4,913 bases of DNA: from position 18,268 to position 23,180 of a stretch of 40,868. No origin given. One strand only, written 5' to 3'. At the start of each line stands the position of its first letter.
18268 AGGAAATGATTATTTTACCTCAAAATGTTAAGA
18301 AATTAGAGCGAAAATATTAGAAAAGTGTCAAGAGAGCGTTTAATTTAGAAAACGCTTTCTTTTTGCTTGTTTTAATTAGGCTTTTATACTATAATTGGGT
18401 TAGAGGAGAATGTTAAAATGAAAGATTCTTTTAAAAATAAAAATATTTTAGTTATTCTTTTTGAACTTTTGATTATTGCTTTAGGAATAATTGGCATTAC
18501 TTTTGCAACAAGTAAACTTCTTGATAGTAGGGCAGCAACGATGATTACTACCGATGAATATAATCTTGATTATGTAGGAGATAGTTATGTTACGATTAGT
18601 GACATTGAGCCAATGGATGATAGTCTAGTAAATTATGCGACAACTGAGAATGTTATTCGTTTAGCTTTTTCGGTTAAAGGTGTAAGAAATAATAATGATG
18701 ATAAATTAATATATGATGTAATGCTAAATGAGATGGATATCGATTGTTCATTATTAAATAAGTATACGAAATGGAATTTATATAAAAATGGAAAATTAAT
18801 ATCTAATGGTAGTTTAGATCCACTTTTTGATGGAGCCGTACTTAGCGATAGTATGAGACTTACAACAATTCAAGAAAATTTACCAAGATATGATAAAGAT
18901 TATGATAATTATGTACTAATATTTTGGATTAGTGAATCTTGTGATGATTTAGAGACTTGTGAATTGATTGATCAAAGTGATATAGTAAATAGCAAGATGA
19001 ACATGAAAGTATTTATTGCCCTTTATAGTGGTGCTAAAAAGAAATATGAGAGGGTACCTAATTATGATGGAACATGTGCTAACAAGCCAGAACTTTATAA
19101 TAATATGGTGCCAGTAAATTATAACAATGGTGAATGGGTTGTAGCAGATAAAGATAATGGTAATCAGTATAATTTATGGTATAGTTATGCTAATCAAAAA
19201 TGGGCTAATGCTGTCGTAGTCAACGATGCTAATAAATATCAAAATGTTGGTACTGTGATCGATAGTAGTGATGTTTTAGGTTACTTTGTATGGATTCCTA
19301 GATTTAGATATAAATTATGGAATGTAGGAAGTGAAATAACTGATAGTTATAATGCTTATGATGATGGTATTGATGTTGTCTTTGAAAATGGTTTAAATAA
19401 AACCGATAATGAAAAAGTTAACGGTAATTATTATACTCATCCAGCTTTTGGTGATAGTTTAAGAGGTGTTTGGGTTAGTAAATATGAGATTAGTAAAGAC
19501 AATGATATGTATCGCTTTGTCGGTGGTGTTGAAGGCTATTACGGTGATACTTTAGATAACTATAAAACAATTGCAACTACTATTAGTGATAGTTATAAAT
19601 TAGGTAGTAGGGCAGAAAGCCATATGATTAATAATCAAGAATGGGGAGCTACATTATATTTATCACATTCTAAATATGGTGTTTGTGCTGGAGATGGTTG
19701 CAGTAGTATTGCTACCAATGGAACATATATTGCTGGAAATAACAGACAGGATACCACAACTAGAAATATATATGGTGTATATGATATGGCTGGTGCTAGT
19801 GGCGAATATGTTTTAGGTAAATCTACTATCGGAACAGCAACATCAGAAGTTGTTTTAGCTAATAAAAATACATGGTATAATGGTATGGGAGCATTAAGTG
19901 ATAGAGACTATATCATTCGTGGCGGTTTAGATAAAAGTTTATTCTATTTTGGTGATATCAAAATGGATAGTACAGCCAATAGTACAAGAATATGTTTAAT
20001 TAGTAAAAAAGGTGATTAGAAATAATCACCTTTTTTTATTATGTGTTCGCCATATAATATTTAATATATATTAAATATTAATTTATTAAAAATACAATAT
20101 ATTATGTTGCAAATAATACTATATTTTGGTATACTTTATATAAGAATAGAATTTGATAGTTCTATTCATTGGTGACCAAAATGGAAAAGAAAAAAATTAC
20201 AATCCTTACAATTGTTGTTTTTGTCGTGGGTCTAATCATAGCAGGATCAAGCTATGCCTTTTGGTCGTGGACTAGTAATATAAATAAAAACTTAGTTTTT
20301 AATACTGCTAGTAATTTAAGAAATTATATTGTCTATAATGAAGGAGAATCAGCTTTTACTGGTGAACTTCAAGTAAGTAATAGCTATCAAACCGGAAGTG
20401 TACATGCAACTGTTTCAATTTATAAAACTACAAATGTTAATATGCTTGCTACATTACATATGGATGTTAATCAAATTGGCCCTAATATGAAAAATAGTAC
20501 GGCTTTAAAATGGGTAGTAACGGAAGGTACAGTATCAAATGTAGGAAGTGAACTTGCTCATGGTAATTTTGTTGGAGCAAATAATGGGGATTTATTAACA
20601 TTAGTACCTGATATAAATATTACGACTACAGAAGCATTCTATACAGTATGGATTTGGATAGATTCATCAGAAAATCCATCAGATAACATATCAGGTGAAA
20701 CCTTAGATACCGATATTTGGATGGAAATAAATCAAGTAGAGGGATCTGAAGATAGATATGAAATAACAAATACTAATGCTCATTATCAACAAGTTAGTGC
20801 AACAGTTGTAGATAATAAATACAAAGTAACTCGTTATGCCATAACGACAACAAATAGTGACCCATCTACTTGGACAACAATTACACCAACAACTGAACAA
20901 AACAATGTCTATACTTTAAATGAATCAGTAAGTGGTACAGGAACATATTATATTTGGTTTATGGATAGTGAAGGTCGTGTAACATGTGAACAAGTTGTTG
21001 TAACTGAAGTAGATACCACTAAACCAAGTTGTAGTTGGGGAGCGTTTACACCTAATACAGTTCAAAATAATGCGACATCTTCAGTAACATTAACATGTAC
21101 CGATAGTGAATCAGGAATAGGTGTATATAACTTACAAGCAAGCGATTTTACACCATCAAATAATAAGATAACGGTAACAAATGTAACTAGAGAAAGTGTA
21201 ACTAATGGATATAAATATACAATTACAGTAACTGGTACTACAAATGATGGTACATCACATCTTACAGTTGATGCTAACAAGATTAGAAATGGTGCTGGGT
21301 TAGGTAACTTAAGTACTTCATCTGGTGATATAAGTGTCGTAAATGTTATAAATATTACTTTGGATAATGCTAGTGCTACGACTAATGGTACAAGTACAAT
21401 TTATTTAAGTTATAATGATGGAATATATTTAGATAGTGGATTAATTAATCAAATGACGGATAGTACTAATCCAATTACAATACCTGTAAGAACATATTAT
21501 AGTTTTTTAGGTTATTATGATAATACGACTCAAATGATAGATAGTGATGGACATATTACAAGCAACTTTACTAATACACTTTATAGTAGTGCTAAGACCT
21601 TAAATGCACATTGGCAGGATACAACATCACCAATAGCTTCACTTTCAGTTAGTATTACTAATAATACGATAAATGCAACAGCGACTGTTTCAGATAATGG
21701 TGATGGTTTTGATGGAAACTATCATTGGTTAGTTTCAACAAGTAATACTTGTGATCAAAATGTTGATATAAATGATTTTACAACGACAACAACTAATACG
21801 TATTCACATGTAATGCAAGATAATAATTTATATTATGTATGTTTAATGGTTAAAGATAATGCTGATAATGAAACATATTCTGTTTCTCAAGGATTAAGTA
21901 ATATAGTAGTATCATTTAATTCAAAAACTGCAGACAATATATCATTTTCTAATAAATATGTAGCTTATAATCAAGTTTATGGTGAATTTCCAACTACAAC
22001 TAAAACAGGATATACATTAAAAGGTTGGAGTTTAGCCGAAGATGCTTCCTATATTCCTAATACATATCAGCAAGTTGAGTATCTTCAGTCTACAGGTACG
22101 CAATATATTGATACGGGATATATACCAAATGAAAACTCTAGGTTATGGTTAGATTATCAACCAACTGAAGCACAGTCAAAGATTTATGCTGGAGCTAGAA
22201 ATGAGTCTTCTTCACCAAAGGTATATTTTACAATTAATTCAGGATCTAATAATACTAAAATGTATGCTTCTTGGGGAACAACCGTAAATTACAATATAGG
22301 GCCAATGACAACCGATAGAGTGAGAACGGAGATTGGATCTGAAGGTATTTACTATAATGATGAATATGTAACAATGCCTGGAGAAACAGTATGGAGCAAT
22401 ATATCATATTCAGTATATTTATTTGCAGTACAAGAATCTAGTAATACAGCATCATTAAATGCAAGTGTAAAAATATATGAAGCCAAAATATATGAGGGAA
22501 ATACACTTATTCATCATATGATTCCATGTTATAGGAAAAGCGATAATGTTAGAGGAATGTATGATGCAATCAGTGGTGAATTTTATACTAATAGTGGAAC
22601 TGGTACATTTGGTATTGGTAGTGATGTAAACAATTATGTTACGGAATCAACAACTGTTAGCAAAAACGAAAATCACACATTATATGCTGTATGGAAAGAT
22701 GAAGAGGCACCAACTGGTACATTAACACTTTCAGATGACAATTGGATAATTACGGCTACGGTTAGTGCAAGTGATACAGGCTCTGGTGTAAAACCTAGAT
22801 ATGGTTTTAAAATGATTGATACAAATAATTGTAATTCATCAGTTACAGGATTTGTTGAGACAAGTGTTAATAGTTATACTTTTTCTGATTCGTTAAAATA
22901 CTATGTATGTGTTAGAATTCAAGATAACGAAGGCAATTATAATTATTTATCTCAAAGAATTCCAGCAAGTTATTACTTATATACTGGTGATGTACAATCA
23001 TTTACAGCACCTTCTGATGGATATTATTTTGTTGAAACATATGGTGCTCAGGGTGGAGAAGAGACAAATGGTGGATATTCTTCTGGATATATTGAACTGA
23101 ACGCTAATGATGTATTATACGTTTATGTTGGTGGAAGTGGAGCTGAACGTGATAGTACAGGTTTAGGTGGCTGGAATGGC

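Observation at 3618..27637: Two giant surface-protein genes share conserved ends around unrelated middles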

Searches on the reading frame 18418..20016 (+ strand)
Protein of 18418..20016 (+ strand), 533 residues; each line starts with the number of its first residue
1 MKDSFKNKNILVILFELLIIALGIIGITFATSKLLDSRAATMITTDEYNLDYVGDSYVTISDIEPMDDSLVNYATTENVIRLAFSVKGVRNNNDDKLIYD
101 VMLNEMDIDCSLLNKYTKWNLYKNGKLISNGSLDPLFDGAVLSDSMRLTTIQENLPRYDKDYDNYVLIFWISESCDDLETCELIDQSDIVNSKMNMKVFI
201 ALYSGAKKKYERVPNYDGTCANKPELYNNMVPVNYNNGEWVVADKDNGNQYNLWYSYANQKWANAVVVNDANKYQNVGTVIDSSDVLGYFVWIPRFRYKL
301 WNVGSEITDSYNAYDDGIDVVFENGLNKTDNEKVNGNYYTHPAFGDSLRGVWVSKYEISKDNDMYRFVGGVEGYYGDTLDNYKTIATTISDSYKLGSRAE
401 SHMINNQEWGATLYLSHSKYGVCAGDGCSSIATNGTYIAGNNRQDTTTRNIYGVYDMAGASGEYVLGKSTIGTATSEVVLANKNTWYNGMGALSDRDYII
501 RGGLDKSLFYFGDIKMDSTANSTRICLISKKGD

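Call 8: search_protein_families(library=pfam, proteins=[window:18418-20016:+])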
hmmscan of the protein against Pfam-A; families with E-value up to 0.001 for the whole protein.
window:18418-20016:+ (533 aa): 0 families

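Call 12: search_protein_families(library=ncbifam, proteins=[window:18418-20016:+], max_evalue=0.01)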
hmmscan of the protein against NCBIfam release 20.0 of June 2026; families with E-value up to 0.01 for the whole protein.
window:18418-20016:+ (533 aa): 0 families

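Call 38: find_encoding_contigs(protein=window:18418-20016:+, flank=10000, max_places=6)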
Protein window:18418-20016:+ (533 aa): no gene with exactly this product is on record in the collection.

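Call 55: find_homologous_proteins(query=window:18418-20016:+, max_evalue=1e-20)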
Query window:18418-20016:+ (533 aa): 1663 proteins with E <= 1e-20 among 8000 candidates; the best 120 are listed.
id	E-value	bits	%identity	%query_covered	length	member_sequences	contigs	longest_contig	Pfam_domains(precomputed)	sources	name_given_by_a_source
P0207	0.0e+0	1203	99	100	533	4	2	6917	-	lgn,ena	-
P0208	0.0e+0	1039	84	100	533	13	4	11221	-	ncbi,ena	-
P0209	0.0e+0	1024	83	100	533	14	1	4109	-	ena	-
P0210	3.2e-286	968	80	99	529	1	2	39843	-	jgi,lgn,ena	-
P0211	2.0e-278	943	76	99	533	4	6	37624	-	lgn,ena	-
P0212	7.6e-277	938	75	100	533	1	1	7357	-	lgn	-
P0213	1.4e-276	937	76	99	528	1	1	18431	-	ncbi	-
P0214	5.3e-274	928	75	99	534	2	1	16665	-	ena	-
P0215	1.0e-273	927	76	100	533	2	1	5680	-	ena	-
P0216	1.6e-273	927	75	99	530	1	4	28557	-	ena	-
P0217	1.5e-271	920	75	99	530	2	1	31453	-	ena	-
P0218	1.5e-269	913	75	99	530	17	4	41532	-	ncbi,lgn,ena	-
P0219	9.7e-266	901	73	99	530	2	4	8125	-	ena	-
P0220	1.4e-263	894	72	99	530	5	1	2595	-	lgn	-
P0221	2.0e-257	873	70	99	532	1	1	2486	-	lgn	-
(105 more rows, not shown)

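Call 56: find_encoding_contigs(protein=P0207, flank=10000, max_places=4)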
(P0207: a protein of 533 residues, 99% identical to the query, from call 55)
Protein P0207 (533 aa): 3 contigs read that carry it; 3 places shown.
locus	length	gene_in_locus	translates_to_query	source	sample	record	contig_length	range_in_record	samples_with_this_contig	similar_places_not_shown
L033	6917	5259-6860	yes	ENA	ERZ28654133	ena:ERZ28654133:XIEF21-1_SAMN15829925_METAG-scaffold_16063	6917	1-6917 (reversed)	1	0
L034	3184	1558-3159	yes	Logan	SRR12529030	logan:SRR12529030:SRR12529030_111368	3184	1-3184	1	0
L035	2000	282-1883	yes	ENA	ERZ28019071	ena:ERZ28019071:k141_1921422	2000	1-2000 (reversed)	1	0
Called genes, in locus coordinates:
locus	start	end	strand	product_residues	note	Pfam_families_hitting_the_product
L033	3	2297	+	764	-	?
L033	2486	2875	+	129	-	-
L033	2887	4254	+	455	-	PF28494:GlyRS_ins_1 (faint), PF00587:tRNA-synt_2b, PF03129:HGTP_anticodon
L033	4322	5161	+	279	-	-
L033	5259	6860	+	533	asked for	-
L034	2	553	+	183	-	?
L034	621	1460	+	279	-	-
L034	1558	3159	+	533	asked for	-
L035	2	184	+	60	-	?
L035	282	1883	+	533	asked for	-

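Call 57: find_encoding_contigs(protein=P0208, flank=10000, max_places=4)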
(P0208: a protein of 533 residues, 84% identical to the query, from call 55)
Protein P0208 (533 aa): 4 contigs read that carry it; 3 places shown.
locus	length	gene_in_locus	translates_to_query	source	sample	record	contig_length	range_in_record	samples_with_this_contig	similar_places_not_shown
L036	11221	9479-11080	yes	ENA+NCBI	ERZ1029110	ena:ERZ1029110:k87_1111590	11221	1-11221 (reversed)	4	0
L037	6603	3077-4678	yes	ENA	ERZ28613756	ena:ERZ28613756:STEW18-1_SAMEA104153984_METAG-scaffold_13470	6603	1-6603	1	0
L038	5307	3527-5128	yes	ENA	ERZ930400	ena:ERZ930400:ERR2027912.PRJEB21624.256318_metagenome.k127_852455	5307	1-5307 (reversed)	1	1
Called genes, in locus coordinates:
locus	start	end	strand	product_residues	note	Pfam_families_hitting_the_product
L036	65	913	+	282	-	PF00198:2-oxoacid_dh (faint)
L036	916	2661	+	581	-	PF00501:AMP-binding, PF13193:AMP-binding_C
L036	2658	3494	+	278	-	PF00763:THF_DHG_CYH, PF02882:THF_DHG_CYH_C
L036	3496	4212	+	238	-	PF06541:ABC_trans_CmpB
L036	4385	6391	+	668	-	PF02562:PhoH (faint), PF00580:UvrD-helicase, PF13245:AAA_19 (faint), PF01443:Viral_helicase1, PF13361:UvrD_C, PF13538:UvrD_C_2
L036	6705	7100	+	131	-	-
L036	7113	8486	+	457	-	PF28494:GlyRS_ins_1 (faint), PF00587:tRNA-synt_2b, PF03129:HGTP_anticodon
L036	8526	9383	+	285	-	PF00069:Pkinase (weak)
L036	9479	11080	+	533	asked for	-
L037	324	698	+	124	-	-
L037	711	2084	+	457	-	PF28494:GlyRS_ins_1 (faint), PF00587:tRNA-synt_2b, PF03129:HGTP_anticodon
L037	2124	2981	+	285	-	PF00069:Pkinase (weak)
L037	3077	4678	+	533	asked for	-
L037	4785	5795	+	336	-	-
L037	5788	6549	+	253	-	PF02463:SMC_N (faint), PF03215:Rad17 (weak), PF00005:ABC_tran, PF13304:AAA_21 (faint)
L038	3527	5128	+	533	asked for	-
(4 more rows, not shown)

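Call 58: find_encoding_contigs(protein=P0210, flank=10000, max_places=3)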
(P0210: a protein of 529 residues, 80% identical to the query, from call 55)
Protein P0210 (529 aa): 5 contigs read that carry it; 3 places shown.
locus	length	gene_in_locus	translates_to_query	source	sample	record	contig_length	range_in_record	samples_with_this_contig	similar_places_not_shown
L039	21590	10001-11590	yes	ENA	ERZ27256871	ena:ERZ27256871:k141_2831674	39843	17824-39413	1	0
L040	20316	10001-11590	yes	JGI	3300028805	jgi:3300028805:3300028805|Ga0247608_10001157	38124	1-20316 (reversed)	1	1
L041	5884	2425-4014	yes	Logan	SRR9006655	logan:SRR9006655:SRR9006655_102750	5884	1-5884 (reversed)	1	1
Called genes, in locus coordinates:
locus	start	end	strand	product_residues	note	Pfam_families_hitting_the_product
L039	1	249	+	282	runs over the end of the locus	PF00198:2-oxoacid_dh (weak)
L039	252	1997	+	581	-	PF00501:AMP-binding, PF13193:AMP-binding_C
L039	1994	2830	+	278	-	PF00763:THF_DHG_CYH, PF02882:THF_DHG_CYH_C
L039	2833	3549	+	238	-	PF06541:ABC_trans_CmpB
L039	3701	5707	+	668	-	PF02562:PhoH (faint), PF00270:DEAD (faint), PF00580:UvrD-helicase, PF13245:AAA_19, PF01443:Viral_helicase1, PF13361:UvrD_C, PF13538:UvrD_C_2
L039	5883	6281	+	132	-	-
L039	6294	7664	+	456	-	PF28494:GlyRS_ins_1 (faint), PF00587:tRNA-synt_2b, PF03129:HGTP_anticodon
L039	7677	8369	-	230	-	-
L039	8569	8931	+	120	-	PF18451:CdiA_C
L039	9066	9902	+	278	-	-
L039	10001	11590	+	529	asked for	-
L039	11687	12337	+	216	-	PF07963:N_methyl (weak)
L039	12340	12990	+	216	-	PF03167:UDG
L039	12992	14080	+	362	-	PF04055:Radical_SAM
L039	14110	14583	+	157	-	-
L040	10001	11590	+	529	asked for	-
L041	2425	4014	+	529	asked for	-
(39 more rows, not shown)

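Call 81: find_related_loci(query=window:18418-20016:+, collection=metagenome_contigs, flank=10000)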
Query window:18418-20016:+ (533 aa) in metagenome_contigs; peptide patterns used: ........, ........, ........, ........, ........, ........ (x = any residue, [..] = any of these).
61 stretches matched a pattern; 2 encode a relative of the query (tblastn E <= 1e-3); 2 distinct loci.
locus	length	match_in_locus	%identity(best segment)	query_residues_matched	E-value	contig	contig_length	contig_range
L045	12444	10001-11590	99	1-530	0e+0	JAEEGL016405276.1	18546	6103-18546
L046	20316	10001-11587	80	1-530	0e+0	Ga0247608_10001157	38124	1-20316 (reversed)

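Call 91: search_protein_families(library=padloc, proteins=[window:18418-20016:+], max_evalue=0.001)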
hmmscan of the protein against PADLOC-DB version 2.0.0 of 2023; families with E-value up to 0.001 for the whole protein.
window:18418-20016:+ (533 aa): 0 families

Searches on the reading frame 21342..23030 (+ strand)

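Call 33: search_protein_families(library=pfam, proteins=[window:21342-23030:+], max_evalue=1)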
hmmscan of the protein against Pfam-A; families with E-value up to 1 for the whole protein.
window:21342-23030:+ (563 aa): 2 families
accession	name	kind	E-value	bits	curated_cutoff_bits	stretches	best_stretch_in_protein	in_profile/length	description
PF09479.16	Flg_new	-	0.00041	20.8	27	1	190-235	3-44/65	Listeria-Bacteroides repeat domain (List_Bact_rpt)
PF18911.6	PKD_4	-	0.57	10.7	27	0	136-179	34-77/85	PKD domain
